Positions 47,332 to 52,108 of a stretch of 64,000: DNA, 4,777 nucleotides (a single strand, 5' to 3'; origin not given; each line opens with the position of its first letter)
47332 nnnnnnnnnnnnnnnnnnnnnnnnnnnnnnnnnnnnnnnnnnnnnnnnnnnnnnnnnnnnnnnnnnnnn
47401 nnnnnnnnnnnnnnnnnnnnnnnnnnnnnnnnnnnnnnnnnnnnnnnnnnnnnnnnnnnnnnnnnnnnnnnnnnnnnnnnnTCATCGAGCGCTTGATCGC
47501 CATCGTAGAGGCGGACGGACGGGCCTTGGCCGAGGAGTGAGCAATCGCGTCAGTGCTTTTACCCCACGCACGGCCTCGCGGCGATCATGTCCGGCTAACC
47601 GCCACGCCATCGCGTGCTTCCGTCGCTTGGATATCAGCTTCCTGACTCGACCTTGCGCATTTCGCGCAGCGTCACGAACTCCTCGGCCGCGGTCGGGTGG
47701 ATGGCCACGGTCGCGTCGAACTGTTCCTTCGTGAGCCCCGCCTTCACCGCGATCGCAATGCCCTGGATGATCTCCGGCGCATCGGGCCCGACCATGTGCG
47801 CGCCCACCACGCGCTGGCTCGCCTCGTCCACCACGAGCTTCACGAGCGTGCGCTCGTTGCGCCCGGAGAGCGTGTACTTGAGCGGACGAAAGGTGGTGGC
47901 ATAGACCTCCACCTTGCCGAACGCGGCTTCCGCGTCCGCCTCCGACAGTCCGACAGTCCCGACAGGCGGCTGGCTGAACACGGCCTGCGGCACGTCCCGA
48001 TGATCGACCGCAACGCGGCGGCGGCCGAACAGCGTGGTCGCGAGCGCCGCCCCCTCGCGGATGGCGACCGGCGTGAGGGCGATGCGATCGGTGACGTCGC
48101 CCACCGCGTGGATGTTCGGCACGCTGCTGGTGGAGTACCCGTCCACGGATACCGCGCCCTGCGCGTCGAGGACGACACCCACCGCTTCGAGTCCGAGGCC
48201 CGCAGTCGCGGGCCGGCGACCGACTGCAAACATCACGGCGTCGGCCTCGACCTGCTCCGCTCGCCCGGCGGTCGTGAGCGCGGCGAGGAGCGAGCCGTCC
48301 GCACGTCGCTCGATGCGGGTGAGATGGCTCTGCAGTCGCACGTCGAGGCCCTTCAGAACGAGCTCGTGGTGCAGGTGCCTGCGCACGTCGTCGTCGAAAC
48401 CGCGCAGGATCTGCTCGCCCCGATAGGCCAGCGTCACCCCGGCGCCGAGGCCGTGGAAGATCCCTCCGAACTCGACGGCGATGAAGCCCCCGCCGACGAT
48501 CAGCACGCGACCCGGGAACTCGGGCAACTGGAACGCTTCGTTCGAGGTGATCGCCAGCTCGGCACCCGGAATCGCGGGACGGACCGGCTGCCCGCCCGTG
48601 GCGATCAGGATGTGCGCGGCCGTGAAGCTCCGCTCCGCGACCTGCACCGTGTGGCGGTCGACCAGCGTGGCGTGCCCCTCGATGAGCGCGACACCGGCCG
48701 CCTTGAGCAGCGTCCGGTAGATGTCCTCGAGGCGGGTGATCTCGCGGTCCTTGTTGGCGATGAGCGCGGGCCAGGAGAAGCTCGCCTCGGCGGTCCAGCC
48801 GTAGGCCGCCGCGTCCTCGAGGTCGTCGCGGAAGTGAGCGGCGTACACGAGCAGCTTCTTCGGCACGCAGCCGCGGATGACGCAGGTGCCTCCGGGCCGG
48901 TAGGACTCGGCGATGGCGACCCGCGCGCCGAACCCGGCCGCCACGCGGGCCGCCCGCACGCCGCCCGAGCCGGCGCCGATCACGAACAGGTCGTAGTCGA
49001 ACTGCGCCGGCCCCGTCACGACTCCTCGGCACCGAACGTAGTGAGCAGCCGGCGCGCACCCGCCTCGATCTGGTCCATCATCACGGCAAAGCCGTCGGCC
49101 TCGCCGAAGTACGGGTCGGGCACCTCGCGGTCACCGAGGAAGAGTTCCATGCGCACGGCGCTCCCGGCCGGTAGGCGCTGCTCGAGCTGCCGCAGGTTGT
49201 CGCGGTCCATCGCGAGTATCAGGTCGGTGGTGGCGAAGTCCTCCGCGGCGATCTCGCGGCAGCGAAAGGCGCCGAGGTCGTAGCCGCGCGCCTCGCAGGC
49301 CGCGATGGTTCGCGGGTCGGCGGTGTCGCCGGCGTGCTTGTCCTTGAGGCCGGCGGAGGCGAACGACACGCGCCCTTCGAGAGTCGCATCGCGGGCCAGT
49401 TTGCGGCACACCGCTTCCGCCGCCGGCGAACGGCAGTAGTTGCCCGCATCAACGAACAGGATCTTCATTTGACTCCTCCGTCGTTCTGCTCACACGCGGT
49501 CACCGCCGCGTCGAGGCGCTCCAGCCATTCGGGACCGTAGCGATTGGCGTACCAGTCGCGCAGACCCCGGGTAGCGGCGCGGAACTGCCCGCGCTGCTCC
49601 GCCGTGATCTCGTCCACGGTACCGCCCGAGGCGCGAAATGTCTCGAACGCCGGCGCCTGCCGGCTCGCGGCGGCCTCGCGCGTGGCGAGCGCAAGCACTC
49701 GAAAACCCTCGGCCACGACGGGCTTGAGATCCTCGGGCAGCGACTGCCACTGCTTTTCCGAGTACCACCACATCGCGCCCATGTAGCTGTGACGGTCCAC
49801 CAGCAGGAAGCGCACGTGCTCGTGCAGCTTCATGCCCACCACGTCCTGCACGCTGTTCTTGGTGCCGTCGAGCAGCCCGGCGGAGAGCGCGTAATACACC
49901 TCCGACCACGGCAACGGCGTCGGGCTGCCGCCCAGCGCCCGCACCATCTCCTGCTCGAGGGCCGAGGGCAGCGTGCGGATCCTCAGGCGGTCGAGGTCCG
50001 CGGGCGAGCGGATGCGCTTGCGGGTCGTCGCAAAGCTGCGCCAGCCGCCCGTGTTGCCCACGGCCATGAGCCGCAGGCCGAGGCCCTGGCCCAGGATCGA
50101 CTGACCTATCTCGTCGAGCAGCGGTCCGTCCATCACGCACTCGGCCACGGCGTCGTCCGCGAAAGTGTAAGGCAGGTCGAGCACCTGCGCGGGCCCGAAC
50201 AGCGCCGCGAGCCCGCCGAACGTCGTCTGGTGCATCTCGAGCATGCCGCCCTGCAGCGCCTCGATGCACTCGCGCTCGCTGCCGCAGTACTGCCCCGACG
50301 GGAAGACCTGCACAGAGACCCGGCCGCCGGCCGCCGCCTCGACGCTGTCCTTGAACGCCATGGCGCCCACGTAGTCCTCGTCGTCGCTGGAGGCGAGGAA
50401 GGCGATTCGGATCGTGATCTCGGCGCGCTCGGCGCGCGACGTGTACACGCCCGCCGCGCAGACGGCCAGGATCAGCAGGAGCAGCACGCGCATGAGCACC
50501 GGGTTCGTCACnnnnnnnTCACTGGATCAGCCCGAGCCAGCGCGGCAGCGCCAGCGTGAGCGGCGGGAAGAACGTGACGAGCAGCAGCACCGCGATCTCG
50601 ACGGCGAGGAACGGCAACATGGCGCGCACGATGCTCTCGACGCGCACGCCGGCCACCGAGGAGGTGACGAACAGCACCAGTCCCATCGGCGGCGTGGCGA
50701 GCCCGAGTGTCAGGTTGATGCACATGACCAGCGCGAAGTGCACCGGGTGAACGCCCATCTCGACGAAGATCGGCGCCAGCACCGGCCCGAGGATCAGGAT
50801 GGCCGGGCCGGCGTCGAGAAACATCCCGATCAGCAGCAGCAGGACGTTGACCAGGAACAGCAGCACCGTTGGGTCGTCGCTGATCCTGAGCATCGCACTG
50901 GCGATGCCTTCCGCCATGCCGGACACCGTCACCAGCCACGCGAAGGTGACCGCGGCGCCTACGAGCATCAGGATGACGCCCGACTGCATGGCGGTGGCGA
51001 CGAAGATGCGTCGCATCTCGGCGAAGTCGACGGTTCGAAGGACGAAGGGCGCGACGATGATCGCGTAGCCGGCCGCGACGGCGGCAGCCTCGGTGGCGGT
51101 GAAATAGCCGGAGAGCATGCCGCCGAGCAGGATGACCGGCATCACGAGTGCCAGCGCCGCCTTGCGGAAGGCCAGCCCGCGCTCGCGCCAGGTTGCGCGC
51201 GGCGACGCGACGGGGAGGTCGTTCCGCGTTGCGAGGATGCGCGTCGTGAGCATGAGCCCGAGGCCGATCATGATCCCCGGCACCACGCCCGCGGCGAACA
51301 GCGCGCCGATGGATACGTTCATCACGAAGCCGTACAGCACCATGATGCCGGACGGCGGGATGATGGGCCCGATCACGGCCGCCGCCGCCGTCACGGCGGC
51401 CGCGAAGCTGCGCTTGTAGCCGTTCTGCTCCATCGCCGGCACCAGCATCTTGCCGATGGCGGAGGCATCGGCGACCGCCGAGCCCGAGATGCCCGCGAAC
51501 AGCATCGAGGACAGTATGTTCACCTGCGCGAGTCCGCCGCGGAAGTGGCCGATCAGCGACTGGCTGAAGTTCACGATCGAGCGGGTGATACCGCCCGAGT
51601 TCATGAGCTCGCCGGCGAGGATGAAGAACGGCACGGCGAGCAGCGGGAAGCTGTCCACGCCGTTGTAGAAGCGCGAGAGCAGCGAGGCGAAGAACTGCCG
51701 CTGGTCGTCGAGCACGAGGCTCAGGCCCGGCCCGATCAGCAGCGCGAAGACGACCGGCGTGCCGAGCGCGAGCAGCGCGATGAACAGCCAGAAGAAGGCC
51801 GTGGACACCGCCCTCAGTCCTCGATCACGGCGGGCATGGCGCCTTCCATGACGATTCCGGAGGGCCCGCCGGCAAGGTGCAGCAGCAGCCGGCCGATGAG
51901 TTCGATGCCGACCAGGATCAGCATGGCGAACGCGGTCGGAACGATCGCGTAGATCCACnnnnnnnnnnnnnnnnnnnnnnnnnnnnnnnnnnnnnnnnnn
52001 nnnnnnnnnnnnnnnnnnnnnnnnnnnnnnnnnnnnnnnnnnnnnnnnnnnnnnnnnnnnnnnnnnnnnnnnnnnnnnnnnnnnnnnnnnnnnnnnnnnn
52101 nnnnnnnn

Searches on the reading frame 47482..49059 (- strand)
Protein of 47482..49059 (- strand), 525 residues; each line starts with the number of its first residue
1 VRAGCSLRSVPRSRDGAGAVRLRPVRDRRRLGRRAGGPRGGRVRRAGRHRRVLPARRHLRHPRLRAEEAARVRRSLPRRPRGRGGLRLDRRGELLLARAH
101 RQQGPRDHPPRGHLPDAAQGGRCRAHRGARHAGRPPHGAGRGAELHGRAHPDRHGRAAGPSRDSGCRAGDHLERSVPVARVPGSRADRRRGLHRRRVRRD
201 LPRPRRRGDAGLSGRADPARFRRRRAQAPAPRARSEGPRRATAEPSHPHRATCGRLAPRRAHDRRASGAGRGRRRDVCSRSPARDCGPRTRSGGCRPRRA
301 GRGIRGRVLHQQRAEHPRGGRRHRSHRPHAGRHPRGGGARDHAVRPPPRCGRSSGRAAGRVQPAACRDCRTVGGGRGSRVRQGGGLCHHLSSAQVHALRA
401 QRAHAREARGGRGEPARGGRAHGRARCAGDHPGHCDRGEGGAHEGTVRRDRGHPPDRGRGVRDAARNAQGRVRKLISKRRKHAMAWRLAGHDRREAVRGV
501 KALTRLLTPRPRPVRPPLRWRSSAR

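Call 3: search_protein_families(library=pfam, proteins=[window:47482-49059:-])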
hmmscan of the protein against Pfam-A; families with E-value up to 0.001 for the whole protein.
window:47482-49059:- (525 aa): 0 families

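Call 4: search_protein_families(library=ncbifam, proteins=[window:47482-49059:-])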
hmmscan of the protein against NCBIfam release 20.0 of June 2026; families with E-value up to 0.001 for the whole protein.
window:47482-49059:- (525 aa): 0 families

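Call 18: search_protein_families(library=ncbifam, proteins=[window:47634-49019:-], max_evalue=0.00001)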
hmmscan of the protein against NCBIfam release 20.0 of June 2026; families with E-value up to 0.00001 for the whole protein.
window:47634-49019:- (461 aa): 39 families (the best 25 are shown)
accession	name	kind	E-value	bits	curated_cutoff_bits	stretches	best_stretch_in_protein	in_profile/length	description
TIGR01424.1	gluta_reduc_2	equivalog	3.2e-196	652.2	606.05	1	7-452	1-446/446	glutathione-disulfide reductase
NF004776.0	PRK06116.1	equivalog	2.3e-176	587.2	480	1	6-452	2-450/450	glutathione-disulfide reductase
TIGR01421.1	gluta_reduc_1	equivalog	3.3e-135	451.8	556.15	1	8-452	2-450/450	glutathione-disulfide reductase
TIGR01423.1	trypano_reduc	equivalog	4.2e-115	385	738.1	1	9-453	4-472/486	trypanothione-disulfide reductase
TIGR01438.1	TGR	subfamily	4e-104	349.2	475.85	1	7-452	1-469/485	thioredoxin and glutathione reductase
TIGR01350.1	lipoamide_DH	equivalog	6.6e-101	338.3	408.8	1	9-447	2-446/461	dihydrolipoyl dehydrogenase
TIGR02053.1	MerA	equivalog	1.3e-98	331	454.45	1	9-447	1-445/465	mercury(II) reductase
NF005884.0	PRK07846.1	equivalog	1.7e-81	274.1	501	1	8-446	3-442/454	mycothione reductase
NF004947.0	PRK06292.2-5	equivalog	7.4e-79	265.8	592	1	8-446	3-449/474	dihydrolipoyl dehydrogenase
NF004943.0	PRK06292.2-1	equivalog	2.8e-78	263.7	432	1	8-448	3-448/456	dihydrolipoyl dehydrogenase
NF004991.0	PRK06370.1-3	subfamily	9.9e-75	252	620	1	8-448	35-480/509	FAD-containing oxidoreductase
TIGR03452.1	mycothione_red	equivalog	1e-74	252.1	635.65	1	8-446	2-443/452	mycothione reductase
NF004992.0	PRK06370.1-4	equivalog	5.9e-74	249.1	629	1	8-451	4-451/459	FAD-containing oxidoreductase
NF003585.0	PRK05249.1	equivalog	2e-68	231.1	465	1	6-448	4-450/464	Si-specific NAD(P)(+) transhydrogenase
NF004946.0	PRK06292.2-4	subfamily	2.7e-68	230.9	634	1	8-446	3-461/487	dihydrolipoyl dehydrogenase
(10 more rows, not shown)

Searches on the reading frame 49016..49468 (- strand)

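Call 5: search_protein_families(library=pfam, proteins=[window:49016-49468:-], max_evalue=0.01)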
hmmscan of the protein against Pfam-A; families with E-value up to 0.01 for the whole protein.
window:49016-49468:- (150 aa): 1 family
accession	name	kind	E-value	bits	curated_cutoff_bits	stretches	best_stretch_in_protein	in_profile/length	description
PF01451.26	LMWPc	-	1.5e-30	106.7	23.2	1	3-142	1-144/144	Low molecular weight phosphotyrosine protein phosphatase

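Call 18: search_protein_families(library=ncbifam, proteins=[window:49016-49468:-], max_evalue=0.00001)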
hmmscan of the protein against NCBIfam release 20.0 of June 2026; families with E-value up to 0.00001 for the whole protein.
window:49016-49468:- (150 aa): 2 families
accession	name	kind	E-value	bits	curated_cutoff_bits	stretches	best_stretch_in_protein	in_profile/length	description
NF007520.0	PRK10126.1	equivalog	2e-13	51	243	1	2-148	4-145/147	low molecular weight protein-tyrosine-phosphatase Wzb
NF008486.0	PRK11391.1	equivalog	1.2e-11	45.3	247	1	3-136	9-137/148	phosphotyrosine-protein phosphatase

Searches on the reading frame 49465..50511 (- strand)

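Call 3: search_protein_families(library=pfam, proteins=[window:49465-50511:-])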
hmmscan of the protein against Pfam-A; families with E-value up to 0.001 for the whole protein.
window:49465-50511:- (348 aa): 1 family
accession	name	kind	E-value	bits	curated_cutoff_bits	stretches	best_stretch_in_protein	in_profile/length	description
PF03480.18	DctP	-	7.4e-56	190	23.4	1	40-316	5-277/286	Bacterial extracellular solute-binding protein, family 7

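Call 4: search_protein_families(library=ncbifam, proteins=[window:49465-50511:-])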
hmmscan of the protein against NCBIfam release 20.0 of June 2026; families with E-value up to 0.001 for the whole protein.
window:49465-50511:- (348 aa): 2 families
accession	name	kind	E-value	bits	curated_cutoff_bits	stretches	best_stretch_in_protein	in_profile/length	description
NF037995.1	TRAP_S1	subfamily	1.3e-48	165.7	50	1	36-310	2-271/271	TRAP transporter substrate-binding protein DctP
TIGR00787.1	dctP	subfamily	3.5e-45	154.5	175.05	1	40-293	5-254/257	DctP family TRAP transporter solute-binding subunit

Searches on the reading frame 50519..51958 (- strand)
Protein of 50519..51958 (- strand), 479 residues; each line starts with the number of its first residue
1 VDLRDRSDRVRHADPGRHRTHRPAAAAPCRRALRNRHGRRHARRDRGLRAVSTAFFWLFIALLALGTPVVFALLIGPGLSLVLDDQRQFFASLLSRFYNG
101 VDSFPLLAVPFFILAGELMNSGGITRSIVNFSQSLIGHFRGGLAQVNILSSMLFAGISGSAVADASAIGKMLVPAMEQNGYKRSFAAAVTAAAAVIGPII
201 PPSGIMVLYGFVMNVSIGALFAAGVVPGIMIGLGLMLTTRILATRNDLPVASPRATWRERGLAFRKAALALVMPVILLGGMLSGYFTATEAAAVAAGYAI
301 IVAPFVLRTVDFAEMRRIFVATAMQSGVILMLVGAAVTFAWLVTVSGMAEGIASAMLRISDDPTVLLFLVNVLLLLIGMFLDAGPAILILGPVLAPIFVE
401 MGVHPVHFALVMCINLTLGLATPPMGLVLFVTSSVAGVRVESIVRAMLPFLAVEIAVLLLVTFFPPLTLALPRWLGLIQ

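Call 3: search_protein_families(library=pfam, proteins=[window:50519-51958:-])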
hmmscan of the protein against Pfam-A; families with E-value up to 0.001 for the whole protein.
window:50519-51958:- (479 aa): 1 family
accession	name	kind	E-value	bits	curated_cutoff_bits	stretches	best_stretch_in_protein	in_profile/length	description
PF06808.19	DctM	-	4.4e-118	395.1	23.8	1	57-466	2-412/413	Tripartite ATP-independent periplasmic transporter, DctM component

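Call 4: search_protein_families(library=ncbifam, proteins=[window:50519-51958:-])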
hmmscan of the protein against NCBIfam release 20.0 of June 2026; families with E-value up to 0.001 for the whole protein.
window:50519-51958:- (479 aa): 3 families
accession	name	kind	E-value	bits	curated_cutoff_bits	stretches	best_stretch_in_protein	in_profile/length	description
TIGR00786.1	dctM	subfamily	7.8e-123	410.2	268.45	1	66-472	1-405/405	TRAP transporter large permease subunit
NF011634.1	PRK15060.1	equivalog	9.2e-87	291.8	800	1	58-474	9-423/425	2,3-diketo-L-gulonate TRAP transporter large permease YiaN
TIGR02123.1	TRAP_fused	subfamily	4.1e-33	115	320.65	1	109-438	171-505/615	TRAP transporter fused permease subunit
